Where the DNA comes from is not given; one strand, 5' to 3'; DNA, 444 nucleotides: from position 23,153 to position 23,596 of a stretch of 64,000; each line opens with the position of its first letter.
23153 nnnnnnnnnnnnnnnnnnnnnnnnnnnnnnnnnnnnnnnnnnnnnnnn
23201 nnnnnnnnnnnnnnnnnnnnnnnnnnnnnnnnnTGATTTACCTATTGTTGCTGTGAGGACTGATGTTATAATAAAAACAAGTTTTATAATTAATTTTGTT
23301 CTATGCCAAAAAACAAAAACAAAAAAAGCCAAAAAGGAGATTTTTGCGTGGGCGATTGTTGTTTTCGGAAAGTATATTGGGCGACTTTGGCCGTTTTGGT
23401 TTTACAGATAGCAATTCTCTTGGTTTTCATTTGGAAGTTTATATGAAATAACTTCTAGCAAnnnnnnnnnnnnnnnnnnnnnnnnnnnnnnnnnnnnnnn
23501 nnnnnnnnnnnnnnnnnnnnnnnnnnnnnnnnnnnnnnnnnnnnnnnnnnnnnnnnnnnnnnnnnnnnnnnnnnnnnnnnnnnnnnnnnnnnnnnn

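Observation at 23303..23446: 47-codon ORF that duplicates the signal-anchor of the downstream giant gene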

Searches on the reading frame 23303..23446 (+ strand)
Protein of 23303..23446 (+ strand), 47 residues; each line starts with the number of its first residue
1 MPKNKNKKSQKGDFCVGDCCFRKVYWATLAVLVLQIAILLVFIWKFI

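Call 13: find_encoding_contigs(protein=window:23303-23446:+, flank=10000, max_places=10)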
Protein window:23303-23446:+ (47 aa): no gene with exactly this product is on record in the collection.

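Call 15: search_protein_families(library=pfam, proteins=[window:23303-23446:+], max_evalue=0.01)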
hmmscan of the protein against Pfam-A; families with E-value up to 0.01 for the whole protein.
window:23303-23446:+ (47 aa): 0 families

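Call 16: find_homologous_proteins(query=window:23303-23443:+, max_evalue=10)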
Query seq(47 aa) (47 aa): 1 proteins with E <= 10 among 1 candidates.
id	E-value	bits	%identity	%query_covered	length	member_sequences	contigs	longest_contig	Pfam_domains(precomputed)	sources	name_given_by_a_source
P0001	5.7e-25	103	100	100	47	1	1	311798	-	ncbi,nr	ncbi:hypothetical protein HYV44_02420 [Candidatus Microgenomates bacterium]|nr:hypothetical protein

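Call 30: find_related_loci(query=A6, collection=metagenome_contigs, flank=8000)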
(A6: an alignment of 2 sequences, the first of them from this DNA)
Query A6 (47 aa) in metagenome_contigs; peptide patterns used: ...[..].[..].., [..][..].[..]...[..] (x = any residue, [..] = any of these).
600 stretches matched a pattern, but none encodes a relative of the query by tblastn (E <= 1e-3).

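Call 32: search_protein_representatives(protein=window:23303-23443:+)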
Query: 47 residues. Proteins with E-value up to 0.001 (for the whole library): 3; up to 1e-10: 2; up to 1e-30: 0. The best 3 are listed.
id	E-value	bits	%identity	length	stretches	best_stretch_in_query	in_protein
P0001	1.8e-25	102.6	100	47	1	1-47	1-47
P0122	8.2e-18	78.8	24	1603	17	11-38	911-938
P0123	1.7e-04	37.5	41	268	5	8-30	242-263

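Call 48: find_related_loci(query=A6, collection=viral_contigs, flank=6000)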
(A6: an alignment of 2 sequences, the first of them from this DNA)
Query A6 (47 aa) in viral_contigs; peptide patterns used: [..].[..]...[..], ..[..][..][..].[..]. (x = any residue, [..] = any of these).
600 stretches matched a pattern, but none encodes a relative of the query by tblastn (E <= 1e-3).

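Call 49: search_protein_families(library=ncbifam, proteins=[window:23303-23443:+], max_evalue=0.1)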
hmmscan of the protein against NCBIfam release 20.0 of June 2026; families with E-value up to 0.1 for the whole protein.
seq(47 aa): 0 families

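Call 56: predict_structure(protein=window:23303-23443:+)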
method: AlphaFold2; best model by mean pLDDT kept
length: 47 residues; sequences in the alignment: 1
mean_pLDDT: 75.3   pTM: 0.39
mean pLDDT of the five models: 75.3, 74.9, 74.6, 73.4, 69.0
residues with pLDDT >= 90: 14; 70-90: 12; 50-70: 21; < 50: 0
segments of 3 or more residues with pLDDT < 50: none
pLDDT, mean of each block of 10 residues (from residue 1): 57 62 78 93 91
secondary structure, 60 per line:
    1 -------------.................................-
elements in order: H14-46
